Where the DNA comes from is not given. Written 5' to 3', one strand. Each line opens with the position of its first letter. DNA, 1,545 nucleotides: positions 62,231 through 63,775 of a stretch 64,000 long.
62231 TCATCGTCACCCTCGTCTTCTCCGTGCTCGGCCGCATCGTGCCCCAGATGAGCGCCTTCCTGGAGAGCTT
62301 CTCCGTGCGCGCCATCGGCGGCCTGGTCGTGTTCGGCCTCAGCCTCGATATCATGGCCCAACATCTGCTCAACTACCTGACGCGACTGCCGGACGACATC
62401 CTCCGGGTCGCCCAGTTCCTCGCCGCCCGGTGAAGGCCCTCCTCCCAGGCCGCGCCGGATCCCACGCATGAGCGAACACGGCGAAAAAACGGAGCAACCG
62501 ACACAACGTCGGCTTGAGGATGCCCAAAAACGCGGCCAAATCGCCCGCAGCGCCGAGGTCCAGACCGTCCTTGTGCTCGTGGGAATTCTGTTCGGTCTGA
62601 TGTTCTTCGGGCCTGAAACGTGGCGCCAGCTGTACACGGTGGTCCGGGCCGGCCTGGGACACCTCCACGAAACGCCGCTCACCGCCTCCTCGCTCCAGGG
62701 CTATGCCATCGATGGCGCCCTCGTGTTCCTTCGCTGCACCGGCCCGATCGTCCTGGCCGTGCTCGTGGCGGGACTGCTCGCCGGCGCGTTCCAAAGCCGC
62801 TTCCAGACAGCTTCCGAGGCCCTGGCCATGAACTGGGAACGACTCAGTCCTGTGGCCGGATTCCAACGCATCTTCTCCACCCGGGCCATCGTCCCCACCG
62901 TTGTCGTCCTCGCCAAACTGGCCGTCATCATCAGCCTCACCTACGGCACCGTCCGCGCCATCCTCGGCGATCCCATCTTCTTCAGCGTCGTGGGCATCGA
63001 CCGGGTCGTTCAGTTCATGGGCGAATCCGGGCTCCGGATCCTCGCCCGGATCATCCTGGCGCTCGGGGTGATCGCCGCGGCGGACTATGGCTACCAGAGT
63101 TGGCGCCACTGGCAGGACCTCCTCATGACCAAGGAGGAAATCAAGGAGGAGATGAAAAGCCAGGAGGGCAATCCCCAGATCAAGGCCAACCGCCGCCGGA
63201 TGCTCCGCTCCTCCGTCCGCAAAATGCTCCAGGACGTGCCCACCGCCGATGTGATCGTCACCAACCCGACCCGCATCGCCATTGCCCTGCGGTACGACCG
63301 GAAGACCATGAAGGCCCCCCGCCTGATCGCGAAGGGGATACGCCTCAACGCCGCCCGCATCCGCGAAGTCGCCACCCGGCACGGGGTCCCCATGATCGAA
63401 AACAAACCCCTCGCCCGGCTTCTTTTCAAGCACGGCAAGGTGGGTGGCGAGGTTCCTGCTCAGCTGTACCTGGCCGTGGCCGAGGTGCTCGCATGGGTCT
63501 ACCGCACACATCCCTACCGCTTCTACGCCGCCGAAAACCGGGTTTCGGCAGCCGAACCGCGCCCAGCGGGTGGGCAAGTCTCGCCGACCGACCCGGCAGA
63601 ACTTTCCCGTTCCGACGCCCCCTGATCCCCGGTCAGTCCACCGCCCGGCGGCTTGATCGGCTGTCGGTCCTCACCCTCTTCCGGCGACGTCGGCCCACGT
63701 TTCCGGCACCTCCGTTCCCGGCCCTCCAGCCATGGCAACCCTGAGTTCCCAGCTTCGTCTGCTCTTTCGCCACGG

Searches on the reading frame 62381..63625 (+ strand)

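Call 62: search_protein_families(library=pfam, proteins=[window:62381-63625:+], max_evalue=0.001)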
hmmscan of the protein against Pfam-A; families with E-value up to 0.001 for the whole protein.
window:62381-63625:+ (414 aa): 1 family
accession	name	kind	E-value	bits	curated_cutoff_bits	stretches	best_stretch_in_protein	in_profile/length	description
PF01312.24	Bac_export_2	-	4.3e-106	355.4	24.4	1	34-373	1-335/335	FlhB HrpN YscU SpaS Family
